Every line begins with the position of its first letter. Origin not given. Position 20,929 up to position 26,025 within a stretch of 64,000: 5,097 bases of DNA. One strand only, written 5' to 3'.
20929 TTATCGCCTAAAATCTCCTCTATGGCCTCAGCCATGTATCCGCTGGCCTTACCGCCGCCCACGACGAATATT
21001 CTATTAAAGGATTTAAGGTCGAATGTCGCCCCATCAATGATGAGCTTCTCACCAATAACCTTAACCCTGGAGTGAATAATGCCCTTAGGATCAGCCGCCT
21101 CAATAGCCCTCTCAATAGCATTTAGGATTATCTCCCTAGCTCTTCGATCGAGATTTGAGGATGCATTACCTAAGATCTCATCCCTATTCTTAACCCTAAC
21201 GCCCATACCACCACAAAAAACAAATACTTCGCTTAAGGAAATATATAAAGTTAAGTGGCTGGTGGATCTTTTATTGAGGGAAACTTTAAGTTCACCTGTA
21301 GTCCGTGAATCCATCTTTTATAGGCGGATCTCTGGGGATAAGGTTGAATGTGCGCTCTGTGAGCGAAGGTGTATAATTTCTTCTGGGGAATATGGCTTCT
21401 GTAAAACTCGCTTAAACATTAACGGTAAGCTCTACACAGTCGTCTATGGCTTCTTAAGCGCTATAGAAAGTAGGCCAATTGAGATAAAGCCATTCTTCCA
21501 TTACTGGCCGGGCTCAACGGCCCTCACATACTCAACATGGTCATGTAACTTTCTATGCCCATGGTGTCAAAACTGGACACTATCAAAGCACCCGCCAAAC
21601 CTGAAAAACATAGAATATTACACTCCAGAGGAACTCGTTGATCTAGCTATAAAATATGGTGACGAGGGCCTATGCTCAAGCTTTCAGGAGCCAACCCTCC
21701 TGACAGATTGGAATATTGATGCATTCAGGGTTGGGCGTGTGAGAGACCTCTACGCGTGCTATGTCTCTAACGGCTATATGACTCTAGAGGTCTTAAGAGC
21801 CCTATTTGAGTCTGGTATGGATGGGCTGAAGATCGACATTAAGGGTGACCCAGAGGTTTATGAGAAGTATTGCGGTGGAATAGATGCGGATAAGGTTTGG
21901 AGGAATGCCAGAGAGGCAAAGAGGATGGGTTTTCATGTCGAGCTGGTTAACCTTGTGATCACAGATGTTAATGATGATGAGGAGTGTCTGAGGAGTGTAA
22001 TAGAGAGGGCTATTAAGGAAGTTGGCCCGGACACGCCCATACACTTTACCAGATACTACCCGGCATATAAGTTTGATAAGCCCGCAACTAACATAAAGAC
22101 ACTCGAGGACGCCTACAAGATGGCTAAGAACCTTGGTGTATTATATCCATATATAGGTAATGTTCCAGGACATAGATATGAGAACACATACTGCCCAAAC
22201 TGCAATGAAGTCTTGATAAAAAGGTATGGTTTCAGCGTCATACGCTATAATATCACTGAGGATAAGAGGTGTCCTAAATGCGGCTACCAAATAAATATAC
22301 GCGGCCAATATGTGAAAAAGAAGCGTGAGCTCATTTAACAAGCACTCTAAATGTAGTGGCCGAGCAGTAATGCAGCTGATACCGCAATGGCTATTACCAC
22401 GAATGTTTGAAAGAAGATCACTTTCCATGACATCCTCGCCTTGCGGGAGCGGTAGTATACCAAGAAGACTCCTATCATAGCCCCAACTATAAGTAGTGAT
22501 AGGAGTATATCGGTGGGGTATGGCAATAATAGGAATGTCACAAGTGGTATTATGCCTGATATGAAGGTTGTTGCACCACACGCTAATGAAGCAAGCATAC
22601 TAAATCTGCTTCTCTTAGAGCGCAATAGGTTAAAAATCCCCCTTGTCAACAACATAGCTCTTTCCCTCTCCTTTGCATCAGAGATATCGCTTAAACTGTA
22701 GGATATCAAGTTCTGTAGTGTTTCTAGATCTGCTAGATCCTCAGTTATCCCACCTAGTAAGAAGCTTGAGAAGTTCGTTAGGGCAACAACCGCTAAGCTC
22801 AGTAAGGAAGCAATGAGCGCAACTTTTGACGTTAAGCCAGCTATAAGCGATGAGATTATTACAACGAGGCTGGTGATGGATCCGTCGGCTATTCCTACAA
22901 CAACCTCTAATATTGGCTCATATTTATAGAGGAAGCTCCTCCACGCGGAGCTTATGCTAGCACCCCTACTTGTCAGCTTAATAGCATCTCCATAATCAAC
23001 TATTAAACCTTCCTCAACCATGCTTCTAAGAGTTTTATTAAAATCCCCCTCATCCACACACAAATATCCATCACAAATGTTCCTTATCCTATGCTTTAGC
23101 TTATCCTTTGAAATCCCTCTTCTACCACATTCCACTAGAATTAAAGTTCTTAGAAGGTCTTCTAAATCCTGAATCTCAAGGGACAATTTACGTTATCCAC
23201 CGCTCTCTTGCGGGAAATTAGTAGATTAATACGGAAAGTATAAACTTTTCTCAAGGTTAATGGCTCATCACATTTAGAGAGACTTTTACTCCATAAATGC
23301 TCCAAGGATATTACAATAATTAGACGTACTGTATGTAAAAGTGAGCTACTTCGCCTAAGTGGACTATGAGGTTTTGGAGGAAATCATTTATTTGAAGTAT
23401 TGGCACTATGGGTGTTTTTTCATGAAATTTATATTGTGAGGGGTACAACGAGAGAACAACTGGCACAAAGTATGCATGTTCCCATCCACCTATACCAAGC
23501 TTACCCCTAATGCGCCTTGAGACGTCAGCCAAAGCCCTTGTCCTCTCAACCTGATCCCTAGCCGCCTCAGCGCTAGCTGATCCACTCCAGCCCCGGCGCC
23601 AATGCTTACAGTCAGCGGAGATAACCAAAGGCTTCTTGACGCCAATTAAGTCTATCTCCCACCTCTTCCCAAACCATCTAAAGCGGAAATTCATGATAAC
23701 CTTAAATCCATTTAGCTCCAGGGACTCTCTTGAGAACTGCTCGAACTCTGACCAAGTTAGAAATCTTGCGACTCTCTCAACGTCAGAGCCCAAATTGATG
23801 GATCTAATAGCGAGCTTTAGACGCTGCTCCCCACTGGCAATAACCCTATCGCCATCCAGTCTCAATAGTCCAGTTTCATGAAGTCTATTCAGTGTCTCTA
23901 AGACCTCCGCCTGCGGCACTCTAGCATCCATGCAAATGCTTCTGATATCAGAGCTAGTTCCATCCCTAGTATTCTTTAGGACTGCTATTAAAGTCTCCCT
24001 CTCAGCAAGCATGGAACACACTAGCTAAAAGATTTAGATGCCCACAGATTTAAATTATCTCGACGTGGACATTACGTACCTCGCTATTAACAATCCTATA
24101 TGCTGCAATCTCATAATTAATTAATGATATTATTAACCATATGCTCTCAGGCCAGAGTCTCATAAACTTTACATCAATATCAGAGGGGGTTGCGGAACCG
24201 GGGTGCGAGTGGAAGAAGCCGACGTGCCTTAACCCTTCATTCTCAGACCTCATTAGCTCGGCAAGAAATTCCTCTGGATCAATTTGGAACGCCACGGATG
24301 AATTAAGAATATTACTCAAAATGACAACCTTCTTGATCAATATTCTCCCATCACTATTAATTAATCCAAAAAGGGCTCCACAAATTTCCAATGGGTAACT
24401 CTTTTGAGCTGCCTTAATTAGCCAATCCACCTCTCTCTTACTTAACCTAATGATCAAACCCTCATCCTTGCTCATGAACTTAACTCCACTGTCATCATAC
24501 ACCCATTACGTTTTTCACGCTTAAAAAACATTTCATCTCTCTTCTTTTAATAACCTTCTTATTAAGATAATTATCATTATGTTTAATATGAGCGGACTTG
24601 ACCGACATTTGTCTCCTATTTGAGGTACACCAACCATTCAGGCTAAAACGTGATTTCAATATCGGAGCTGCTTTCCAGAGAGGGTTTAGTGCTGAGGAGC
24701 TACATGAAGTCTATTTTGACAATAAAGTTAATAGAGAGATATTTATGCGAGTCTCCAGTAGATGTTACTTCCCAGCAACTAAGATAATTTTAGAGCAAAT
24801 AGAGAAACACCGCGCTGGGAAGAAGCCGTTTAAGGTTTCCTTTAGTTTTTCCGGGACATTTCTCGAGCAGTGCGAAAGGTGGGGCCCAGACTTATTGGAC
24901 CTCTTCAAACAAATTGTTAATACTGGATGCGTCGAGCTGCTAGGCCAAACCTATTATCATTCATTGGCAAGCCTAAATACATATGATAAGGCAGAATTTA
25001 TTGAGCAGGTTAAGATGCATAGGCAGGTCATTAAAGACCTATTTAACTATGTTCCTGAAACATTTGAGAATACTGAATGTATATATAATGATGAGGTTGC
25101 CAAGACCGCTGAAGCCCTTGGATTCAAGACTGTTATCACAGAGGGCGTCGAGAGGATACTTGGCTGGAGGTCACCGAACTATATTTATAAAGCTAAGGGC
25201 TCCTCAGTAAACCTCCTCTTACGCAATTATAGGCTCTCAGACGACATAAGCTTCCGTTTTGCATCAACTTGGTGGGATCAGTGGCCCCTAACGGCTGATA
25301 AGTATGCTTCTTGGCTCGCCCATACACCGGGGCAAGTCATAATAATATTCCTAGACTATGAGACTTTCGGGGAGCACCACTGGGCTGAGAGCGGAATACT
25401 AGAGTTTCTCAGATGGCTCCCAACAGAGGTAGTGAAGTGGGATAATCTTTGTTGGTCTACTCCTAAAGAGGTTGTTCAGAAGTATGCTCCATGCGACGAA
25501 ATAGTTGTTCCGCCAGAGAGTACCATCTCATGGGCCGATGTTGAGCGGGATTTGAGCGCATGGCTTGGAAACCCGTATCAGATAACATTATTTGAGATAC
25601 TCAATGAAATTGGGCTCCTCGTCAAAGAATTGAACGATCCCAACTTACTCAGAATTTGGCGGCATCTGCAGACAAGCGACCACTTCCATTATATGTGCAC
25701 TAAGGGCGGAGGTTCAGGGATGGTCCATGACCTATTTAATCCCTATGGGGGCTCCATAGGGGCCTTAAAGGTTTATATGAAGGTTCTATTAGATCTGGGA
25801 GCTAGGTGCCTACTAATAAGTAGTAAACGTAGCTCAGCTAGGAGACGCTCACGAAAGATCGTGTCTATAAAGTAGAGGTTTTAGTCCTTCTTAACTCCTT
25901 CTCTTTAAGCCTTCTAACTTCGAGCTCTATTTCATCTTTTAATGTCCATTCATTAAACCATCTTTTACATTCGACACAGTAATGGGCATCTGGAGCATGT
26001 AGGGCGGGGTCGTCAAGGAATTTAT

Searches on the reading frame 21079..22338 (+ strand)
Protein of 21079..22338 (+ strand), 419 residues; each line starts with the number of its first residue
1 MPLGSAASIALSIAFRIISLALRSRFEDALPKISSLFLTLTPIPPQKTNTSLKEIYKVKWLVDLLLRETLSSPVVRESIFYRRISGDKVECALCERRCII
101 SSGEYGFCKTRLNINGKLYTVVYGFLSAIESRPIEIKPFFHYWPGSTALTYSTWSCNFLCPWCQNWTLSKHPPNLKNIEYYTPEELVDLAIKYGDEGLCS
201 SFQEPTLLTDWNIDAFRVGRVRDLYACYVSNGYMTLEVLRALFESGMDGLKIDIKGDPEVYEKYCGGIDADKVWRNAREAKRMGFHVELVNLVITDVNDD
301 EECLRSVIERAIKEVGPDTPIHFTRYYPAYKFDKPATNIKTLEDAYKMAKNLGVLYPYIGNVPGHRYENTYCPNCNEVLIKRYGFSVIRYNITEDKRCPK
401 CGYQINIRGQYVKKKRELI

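Call 11: search_protein_families(library=pfam, proteins=[window:21079-22338:+], max_evalue=0.00001)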
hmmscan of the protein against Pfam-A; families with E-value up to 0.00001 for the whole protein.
window:21079-22338:+ (419 aa): 1 family
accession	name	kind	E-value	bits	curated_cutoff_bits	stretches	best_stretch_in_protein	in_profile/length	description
PF04055.27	Radical_SAM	-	2.1e-19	70.7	29.5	1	156-301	7-158/166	Radical SAM superfamily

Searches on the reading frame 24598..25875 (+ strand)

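Call 30: search_protein_families(library=pfam, proteins=[window:24598-25875:+], max_evalue=0.000001)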
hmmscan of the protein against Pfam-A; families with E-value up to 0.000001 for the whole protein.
window:24598-25875:+ (425 aa): 1 family
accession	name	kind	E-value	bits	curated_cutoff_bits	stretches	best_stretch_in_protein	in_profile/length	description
PF03065.20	Glyco_hydro_57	-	3.6e-90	302.6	21.2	1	6-305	2-291/291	Glycosyl hydrolase family 57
